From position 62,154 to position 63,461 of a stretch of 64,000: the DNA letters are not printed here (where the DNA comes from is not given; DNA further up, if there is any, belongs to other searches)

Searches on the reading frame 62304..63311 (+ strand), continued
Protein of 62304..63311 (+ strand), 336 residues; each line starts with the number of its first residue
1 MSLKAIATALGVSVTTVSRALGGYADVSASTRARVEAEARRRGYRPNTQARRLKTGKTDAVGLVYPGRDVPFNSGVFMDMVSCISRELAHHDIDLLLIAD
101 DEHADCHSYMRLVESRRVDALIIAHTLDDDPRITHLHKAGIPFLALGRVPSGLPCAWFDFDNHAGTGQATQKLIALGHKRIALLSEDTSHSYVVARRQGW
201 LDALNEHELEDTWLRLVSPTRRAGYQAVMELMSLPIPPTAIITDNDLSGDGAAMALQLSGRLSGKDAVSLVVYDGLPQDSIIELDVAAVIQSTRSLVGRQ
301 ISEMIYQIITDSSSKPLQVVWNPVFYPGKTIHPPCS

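Call 45: find_encoding_contigs(protein=P0093, flank=3000, max_places=1)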
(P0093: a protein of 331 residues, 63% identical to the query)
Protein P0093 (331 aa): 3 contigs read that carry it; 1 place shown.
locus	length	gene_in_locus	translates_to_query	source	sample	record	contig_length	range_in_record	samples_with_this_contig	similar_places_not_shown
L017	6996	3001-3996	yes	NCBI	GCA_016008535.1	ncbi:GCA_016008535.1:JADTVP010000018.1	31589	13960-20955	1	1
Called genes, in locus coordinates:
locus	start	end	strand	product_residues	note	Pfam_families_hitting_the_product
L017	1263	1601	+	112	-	-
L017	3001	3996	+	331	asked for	PF00356:LacI, PF00532:Peripla_BP_1, PF13377:Peripla_BP_3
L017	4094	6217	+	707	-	PF16875:Glyco_hydro_36N, PF02065:Melibiase, PF16874:Glyco_hydro_36C (weak)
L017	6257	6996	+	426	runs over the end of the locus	PF01306:LacY_symp, PF12832:MFS_1_like, PF07690:MFS_1, PF13347:MFS_2 (faint)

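Call 46: find_encoding_contigs(protein=P0119, flank=3000, max_places=1)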
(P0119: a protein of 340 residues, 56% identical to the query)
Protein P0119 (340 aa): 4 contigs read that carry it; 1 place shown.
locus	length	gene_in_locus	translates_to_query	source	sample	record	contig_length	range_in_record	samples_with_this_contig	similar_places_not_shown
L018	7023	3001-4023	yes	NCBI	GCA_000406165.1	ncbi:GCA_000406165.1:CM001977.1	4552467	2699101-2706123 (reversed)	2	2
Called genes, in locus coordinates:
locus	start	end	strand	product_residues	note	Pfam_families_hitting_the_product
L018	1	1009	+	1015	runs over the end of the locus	PF04879:Molybdop_Fe4S4, PF00384:Molybdopterin, PF01568:Molydop_binding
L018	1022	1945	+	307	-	PF13484:Fer4_16 (faint), PF25160:LdpA_Fe-S-bd (faint), PF12838:Fer4_7, PF13187:Fer4_9 (weak), PF13237:Fer4_10, PF13247:Fer4_11, PF14697:Fer4_21 (weak), PF09163:Form-deh_trans, +4 more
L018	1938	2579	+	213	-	PF01292:Ni_hydr_CYTB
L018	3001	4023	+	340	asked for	PF00356:LacI, PF00532:Peripla_BP_1, PF13377:Peripla_BP_3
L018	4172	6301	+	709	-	PF16875:Glyco_hydro_36N, PF02065:Melibiase, PF16874:Glyco_hydro_36C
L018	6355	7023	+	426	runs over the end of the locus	PF01306:LacY_symp, PF07690:MFS_1, PF12832:MFS_1_like, PF13347:MFS_2 (weak)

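Call 47: find_encoding_contigs(protein=P0133, flank=3000, max_places=1)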
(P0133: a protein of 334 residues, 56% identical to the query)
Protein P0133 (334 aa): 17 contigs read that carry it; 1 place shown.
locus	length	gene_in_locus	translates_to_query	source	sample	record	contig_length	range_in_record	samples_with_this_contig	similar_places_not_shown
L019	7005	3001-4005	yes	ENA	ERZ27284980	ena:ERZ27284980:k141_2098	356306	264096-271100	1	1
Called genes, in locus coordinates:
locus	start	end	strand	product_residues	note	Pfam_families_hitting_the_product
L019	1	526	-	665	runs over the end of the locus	PF00657:Lipase_GDSL, PF03797:Autotransporter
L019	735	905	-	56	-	-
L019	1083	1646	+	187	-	PF03352:Adenine_glyco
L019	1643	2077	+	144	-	PF00583:Acetyltransf_1, PF13673:Acetyltransf_10, PF13508:Acetyltransf_7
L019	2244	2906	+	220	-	PF13441:Gly-zipper_YMGG, PF13488:Gly-zipper_Omp, PF00691:OmpA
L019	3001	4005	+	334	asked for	PF00356:LacI, PF00532:Peripla_BP_1, PF13377:Peripla_BP_3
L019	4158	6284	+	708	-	PF16875:Glyco_hydro_36N, PF02065:Melibiase, PF01055:Glyco_hydro_31_2nd (weak)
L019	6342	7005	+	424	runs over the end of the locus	PF01306:LacY_symp, PF12832:MFS_1_like, PF07690:MFS_1, PF13347:MFS_2 (weak)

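Call 48: find_encoding_contigs(protein=P0107, flank=3000, max_places=1)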
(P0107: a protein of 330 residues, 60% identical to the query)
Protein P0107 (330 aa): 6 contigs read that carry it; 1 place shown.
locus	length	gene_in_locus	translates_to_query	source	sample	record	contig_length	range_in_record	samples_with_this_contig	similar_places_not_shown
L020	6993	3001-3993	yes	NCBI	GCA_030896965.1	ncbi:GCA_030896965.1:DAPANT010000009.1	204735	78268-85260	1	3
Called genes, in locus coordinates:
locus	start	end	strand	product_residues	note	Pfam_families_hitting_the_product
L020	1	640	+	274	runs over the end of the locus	PF02311:AraC_binding (weak), PF07883:Cupin_2, PF12833:HTH_18, PF00165:HTH_AraC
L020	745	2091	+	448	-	PF02056:Glyco_hydro_4, PF11975:Glyco_hydro_4C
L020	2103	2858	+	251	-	PF04794:YdjC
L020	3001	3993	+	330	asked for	PF00356:LacI, PF00532:Peripla_BP_1, PF13377:Peripla_BP_3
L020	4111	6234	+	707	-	PF16875:Glyco_hydro_36N, PF02065:Melibiase, PF16874:Glyco_hydro_36C (weak)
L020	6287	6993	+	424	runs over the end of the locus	PF01306:LacY_symp, PF07690:MFS_1, PF12832:MFS_1_like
